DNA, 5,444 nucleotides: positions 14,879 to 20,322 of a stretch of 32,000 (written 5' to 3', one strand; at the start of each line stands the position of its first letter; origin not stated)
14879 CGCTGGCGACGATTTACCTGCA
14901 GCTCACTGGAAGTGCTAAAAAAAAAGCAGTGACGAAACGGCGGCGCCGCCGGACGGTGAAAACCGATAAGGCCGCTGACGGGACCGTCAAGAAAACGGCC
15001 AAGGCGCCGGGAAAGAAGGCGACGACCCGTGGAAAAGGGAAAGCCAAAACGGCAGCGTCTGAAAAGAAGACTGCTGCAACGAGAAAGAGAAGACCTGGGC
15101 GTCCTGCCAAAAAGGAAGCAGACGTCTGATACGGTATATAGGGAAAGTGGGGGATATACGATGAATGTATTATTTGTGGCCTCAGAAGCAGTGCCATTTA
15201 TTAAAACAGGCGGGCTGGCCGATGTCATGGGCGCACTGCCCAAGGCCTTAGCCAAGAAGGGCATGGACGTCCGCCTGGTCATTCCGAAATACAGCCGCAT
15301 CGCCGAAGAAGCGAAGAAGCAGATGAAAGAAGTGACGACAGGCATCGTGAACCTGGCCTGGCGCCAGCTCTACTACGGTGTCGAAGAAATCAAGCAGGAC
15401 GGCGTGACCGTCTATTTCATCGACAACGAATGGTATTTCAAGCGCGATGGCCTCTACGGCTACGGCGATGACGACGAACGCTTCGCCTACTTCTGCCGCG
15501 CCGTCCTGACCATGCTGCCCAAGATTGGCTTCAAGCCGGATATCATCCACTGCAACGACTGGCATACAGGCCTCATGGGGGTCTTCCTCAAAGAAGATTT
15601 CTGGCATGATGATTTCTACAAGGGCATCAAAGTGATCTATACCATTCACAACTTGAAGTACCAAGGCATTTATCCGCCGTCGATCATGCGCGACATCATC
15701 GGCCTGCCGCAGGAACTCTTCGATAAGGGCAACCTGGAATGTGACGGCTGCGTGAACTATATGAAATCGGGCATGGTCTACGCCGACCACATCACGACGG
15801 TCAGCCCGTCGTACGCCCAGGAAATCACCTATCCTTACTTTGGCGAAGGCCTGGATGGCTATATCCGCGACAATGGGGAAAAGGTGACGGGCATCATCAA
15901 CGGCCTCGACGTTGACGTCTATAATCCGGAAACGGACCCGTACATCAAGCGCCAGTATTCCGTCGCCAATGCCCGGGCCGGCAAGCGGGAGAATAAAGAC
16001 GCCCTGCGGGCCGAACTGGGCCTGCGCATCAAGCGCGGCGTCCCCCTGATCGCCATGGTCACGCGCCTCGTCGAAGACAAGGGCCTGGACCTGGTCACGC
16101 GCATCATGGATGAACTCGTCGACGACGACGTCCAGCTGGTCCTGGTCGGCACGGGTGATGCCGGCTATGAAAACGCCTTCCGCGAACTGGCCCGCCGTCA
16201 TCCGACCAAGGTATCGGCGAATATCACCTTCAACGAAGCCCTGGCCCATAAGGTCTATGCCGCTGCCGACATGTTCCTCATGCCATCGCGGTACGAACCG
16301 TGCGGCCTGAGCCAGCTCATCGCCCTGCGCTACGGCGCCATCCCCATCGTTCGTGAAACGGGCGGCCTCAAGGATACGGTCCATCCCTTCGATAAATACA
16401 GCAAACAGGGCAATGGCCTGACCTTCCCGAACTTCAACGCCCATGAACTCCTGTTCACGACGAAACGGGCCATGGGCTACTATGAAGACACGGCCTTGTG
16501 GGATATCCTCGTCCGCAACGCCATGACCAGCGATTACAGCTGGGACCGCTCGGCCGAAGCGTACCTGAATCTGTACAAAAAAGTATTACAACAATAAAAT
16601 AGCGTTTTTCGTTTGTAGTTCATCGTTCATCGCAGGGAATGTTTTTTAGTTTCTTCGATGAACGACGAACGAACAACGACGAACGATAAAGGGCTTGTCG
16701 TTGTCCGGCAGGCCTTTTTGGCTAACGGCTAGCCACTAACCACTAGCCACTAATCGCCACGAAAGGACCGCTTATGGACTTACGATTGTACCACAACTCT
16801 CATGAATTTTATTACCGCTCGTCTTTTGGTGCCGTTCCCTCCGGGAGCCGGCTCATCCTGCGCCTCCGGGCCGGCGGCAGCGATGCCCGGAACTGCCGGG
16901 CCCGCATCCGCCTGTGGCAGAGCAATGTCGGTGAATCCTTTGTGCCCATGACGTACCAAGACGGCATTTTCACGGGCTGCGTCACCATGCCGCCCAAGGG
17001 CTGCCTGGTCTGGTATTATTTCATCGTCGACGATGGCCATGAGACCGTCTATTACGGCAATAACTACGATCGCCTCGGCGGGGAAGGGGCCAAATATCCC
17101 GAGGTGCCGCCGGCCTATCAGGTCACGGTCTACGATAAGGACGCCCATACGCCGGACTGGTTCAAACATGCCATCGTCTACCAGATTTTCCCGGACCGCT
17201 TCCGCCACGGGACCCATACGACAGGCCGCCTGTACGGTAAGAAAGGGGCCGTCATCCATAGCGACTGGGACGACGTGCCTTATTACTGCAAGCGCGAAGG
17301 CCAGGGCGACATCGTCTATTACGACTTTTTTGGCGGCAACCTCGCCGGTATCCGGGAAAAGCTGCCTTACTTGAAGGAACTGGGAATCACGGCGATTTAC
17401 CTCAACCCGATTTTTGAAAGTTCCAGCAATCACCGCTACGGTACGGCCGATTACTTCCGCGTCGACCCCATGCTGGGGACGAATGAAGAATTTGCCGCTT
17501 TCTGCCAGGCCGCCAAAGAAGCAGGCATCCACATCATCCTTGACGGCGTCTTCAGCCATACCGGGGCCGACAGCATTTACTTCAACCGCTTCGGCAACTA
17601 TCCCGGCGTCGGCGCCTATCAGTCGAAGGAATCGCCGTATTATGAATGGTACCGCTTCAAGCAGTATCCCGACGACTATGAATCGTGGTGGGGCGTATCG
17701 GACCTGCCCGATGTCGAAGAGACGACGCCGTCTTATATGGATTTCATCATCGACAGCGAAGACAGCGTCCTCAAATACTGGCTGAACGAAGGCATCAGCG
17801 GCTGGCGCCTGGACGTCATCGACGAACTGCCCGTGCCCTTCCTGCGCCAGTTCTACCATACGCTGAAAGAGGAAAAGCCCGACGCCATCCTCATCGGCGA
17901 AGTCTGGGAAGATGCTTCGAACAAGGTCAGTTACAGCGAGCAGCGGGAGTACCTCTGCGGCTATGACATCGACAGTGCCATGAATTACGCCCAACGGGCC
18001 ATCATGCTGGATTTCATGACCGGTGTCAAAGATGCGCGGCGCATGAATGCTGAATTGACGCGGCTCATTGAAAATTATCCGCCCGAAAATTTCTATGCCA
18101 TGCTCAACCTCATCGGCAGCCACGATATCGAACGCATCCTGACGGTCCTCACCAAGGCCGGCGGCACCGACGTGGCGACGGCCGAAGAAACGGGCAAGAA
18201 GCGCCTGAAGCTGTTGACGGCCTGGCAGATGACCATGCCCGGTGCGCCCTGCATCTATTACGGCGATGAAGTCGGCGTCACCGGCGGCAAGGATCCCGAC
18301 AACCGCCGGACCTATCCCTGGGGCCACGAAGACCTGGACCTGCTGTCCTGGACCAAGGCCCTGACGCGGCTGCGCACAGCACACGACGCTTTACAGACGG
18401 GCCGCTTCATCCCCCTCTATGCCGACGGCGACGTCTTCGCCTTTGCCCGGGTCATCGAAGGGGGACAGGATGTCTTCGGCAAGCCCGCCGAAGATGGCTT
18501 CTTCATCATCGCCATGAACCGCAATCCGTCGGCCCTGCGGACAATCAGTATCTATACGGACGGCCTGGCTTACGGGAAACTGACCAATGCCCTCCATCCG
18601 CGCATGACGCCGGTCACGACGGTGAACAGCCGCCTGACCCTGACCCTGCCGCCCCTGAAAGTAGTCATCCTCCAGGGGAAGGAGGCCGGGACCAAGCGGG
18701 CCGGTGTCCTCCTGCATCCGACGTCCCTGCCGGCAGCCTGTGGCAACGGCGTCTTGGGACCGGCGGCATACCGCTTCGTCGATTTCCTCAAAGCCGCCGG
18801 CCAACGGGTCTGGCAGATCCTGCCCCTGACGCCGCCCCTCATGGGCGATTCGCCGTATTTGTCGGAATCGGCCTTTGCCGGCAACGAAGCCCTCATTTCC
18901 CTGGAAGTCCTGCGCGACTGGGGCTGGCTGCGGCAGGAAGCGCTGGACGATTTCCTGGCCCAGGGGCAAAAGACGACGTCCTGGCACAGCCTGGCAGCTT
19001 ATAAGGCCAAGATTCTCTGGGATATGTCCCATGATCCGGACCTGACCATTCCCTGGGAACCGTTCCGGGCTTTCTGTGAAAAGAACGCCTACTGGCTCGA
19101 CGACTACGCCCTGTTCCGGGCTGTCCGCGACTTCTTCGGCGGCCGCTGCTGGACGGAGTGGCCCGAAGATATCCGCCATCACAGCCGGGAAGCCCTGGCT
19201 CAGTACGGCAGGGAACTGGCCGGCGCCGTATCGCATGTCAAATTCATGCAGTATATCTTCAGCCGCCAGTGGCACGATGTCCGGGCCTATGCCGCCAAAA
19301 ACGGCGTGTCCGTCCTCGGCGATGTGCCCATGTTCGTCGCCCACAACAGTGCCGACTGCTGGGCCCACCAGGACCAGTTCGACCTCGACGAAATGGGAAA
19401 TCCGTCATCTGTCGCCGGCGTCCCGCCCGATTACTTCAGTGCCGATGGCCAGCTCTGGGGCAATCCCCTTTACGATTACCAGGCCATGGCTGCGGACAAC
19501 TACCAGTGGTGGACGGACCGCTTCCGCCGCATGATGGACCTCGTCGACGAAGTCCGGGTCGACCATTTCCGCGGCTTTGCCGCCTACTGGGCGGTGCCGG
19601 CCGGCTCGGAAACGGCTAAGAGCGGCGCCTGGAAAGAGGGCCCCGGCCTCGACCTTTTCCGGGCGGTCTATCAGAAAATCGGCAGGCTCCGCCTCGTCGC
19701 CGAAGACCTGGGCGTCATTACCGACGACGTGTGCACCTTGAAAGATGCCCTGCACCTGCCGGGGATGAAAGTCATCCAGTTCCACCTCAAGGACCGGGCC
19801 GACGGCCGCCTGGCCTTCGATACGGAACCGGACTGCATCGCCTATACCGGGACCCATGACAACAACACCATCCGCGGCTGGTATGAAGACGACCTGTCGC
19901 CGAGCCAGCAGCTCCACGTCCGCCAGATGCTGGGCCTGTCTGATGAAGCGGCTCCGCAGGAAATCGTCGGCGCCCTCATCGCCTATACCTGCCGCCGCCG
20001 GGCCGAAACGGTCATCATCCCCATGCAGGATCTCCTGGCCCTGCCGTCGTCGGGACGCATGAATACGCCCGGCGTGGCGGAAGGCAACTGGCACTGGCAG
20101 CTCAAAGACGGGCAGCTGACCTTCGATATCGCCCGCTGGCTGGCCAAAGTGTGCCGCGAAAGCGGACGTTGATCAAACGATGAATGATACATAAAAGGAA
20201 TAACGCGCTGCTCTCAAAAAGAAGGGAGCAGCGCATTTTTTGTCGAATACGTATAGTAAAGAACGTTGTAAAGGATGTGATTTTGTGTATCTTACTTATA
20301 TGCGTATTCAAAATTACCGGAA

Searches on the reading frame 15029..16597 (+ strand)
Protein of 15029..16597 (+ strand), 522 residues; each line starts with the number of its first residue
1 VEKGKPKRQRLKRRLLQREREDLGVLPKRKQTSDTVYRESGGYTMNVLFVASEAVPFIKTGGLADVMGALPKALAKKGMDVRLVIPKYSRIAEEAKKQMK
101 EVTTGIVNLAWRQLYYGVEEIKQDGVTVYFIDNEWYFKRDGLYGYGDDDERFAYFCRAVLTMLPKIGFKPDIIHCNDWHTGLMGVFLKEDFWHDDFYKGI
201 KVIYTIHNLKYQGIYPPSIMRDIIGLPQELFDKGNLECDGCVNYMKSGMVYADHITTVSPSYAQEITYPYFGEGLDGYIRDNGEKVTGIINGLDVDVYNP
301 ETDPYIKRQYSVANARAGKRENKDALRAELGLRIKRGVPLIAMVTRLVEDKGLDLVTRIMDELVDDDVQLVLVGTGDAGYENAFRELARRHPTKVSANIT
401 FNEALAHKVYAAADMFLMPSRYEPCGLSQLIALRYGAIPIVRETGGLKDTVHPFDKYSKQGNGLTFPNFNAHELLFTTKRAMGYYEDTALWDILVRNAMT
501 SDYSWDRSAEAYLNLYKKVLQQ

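Call 28: search_protein_families(library=pfam, proteins=[window:15029-16597:+], max_evalue=0.00001)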
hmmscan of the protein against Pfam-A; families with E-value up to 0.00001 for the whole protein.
window:15029-16597:+ (522 aa): 6 families
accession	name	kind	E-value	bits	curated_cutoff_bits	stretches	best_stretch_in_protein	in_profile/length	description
PF08323.17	Glyco_transf_5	-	2e-90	303.1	22.7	1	46-280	1-238/239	Starch synthase catalytic domain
PF00534.26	Glycos_transf_1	-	1e-15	58.1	26.4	1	334-474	11-148/172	Glycosyl transferases group 1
PF13692.12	Glyco_trans_1_4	-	9.1e-14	52.4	27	1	339-473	2-131/142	Glycosyl transferases group 1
PF13579.12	Glyco_trans_4_4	-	3.4e-08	34.4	29.7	1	61-266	1-142/158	Glycosyl transferase 4-like domain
PF13439.12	Glyco_transf_4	-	5.5e-08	33.4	28.5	1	61-266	2-148/170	Glycosyltransferase Family 4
PF20706.3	GT4-conflict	-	2.6e-07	30.4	26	0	336-450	195-319/385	Family 4 Glycosyltransferase in conflict systems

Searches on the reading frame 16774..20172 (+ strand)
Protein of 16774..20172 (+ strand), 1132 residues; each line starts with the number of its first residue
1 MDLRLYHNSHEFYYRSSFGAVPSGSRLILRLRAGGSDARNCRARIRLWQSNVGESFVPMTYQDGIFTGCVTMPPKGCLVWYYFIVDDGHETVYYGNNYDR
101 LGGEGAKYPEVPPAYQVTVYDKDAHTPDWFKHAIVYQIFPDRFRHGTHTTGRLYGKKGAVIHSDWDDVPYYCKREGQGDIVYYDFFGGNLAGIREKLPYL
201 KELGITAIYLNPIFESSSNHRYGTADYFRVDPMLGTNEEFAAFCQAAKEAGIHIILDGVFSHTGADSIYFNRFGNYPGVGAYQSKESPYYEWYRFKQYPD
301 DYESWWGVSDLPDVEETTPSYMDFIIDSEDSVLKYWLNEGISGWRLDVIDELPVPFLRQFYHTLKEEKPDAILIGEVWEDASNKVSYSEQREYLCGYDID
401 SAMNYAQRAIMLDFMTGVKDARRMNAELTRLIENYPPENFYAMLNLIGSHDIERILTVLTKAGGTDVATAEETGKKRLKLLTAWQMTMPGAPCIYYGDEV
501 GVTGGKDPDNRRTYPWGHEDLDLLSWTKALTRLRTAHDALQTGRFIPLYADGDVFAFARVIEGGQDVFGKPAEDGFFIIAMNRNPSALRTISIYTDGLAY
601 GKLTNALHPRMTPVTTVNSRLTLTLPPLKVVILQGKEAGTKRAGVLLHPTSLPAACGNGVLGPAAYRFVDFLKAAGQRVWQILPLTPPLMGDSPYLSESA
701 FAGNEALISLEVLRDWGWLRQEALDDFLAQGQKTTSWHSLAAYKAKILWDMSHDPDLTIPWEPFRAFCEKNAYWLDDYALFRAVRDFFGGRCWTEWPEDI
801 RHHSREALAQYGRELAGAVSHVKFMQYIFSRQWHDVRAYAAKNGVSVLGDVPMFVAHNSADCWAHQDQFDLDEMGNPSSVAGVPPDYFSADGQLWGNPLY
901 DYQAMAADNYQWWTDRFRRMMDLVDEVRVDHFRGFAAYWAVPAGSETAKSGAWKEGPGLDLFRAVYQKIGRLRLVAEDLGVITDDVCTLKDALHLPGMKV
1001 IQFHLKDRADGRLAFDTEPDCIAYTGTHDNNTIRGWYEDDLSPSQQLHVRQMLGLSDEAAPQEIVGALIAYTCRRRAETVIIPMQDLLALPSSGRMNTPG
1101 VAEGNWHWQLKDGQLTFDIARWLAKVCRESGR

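Call 28: search_protein_families(library=pfam, proteins=[window:16774-20172:+], max_evalue=0.00001)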
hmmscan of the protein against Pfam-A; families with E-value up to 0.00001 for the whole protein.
window:16774-20172:+ (1132 aa): 2 families
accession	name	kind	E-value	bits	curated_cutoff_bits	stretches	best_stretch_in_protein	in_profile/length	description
PF02446.23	Glyco_hydro_77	-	6.2e-157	523.6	25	1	647-1115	1-464/465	4-alpha-glucanotransferase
PF00128.31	Alpha-amylase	-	1e-55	190.2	22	1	137-506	1-360/446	Alpha amylase, catalytic domain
